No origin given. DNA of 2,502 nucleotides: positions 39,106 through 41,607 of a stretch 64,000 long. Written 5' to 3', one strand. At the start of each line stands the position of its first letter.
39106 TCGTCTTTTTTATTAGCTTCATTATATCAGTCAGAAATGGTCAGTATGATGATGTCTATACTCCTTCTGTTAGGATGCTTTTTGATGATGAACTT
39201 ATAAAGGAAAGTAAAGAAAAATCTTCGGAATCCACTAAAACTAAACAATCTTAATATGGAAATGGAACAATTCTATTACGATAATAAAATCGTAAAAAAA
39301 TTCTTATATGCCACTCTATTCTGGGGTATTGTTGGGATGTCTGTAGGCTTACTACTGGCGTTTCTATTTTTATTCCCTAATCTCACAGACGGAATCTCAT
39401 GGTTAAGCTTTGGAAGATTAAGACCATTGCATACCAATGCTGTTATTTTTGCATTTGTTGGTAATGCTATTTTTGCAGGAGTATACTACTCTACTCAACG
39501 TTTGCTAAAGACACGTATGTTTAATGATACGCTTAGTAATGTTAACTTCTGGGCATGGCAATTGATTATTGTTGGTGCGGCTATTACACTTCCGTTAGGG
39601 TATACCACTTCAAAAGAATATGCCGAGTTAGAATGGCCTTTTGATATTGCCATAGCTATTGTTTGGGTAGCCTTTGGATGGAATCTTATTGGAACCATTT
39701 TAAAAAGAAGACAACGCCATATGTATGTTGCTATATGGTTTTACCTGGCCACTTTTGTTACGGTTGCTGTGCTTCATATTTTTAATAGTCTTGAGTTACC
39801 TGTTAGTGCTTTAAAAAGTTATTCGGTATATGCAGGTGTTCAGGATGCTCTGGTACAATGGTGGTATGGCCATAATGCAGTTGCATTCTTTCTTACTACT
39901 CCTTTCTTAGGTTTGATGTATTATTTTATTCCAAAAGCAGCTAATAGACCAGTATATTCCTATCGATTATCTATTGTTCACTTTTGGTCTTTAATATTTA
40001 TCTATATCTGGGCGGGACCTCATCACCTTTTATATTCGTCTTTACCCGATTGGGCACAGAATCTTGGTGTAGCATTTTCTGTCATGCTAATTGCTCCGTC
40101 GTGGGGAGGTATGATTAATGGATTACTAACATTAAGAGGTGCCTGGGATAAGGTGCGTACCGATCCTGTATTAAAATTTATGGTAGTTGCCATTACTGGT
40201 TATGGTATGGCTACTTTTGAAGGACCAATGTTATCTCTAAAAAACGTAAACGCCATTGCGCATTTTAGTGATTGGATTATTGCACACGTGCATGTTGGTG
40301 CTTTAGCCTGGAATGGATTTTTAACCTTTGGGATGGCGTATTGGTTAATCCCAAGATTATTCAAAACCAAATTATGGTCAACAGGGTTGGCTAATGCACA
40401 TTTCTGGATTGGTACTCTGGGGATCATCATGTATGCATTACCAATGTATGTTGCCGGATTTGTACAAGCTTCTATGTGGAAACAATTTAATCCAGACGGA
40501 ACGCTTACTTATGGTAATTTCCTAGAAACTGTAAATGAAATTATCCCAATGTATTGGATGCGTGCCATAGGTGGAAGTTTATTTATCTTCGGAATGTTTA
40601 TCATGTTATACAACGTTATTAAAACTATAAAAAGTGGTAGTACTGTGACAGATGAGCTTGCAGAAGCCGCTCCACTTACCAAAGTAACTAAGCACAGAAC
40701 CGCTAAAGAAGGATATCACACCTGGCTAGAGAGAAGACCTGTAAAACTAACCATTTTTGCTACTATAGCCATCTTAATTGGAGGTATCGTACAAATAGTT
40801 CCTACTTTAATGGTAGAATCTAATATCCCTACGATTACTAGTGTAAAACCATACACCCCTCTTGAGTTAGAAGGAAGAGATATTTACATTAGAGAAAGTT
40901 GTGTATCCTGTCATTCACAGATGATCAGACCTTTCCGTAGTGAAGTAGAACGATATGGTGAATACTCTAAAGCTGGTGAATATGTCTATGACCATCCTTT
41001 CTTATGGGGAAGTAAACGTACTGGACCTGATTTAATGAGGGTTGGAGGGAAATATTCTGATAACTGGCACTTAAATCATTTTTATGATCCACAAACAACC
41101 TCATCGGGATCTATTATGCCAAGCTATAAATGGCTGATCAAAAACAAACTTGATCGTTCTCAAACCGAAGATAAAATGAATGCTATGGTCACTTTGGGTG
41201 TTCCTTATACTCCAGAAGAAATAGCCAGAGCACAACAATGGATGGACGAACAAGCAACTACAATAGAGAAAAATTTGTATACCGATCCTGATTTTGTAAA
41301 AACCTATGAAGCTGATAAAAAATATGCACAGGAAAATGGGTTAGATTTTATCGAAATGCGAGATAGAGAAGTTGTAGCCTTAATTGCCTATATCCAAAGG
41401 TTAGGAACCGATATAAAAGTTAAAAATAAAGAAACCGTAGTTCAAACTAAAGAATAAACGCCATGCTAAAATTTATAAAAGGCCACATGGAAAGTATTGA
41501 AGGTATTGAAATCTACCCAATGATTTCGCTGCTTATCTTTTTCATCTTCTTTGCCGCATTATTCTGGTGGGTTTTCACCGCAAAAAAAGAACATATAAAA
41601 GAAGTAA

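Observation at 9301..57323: Sixteen TGAY-N4-RTCA palindromes with a fixed 23-nt spacing to the -7 promoter box define a dense local regulon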

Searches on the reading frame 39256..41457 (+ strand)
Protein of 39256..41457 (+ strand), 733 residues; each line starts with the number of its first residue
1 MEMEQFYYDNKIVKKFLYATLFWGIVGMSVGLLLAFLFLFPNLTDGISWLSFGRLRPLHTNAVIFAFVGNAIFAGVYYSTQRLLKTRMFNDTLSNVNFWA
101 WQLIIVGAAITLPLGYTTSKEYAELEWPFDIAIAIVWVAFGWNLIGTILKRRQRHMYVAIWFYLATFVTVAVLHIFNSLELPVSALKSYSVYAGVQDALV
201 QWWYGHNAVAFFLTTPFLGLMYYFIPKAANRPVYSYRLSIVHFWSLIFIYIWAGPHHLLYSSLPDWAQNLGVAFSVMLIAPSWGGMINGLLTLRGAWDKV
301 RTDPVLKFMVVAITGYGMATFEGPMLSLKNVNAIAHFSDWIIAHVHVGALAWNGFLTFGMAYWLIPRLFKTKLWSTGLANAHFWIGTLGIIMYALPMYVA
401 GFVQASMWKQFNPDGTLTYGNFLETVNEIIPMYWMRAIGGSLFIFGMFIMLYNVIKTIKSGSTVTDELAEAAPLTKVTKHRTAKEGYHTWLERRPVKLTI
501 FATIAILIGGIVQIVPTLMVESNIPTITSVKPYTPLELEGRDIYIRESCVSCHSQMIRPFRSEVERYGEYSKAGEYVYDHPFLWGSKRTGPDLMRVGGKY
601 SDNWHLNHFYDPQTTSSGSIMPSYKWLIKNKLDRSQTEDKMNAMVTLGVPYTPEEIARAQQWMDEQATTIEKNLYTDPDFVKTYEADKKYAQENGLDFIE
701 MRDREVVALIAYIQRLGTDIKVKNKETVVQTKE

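Call 4: find_encoding_contigs(protein=window:39256-41457:+, flank=10000, max_places=3)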
Protein window:39256-41457:+ (733 aa): 2 contigs read that carry it; 2 places shown.
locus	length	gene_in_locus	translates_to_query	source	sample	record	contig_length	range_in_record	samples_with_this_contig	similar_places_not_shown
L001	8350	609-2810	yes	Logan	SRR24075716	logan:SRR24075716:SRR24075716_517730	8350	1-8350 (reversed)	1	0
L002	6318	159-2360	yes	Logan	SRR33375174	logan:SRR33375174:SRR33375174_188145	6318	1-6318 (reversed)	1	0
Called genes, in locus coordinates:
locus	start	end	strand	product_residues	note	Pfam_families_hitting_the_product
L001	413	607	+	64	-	PF03597:FixS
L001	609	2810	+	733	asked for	PF00115:COX1, PF02433:FixO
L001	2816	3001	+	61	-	PF05545:FixQ (weak)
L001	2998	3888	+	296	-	PF14715:FixP_N, PF13442:Cytochrome_CBB3, PF00034:Cytochrom_C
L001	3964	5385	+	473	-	PF12801:Fer4_5, PF12838:Fer4_7 (faint), PF13183:Fer4_8 (faint), PF13187:Fer4_9 (faint), PF13484:Fer4_16 (faint), PF13237:Fer4_10 (weak), PF13746:Fer4_18, PF11614:FixG_C, +1 more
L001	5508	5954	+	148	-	PF05751:FixH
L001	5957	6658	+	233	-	PF02683:DsbD_TM (weak), PF13386:DsbD_2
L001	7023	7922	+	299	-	PF04116:FA_hydroxylase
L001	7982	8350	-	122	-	?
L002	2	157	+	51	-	?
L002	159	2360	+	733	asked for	PF00115:COX1, PF02433:FixO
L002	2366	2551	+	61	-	PF05545:FixQ (weak)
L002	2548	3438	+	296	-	PF14715:FixP_N, PF13442:Cytochrome_CBB3, PF00034:Cytochrom_C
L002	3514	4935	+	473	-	PF12801:Fer4_5, PF12838:Fer4_7 (faint), PF13183:Fer4_8 (faint), PF13187:Fer4_9 (faint), PF13484:Fer4_16 (faint), PF13237:Fer4_10 (weak), PF13746:Fer4_18, PF11614:FixG_C, +1 more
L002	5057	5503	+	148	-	PF05751:FixH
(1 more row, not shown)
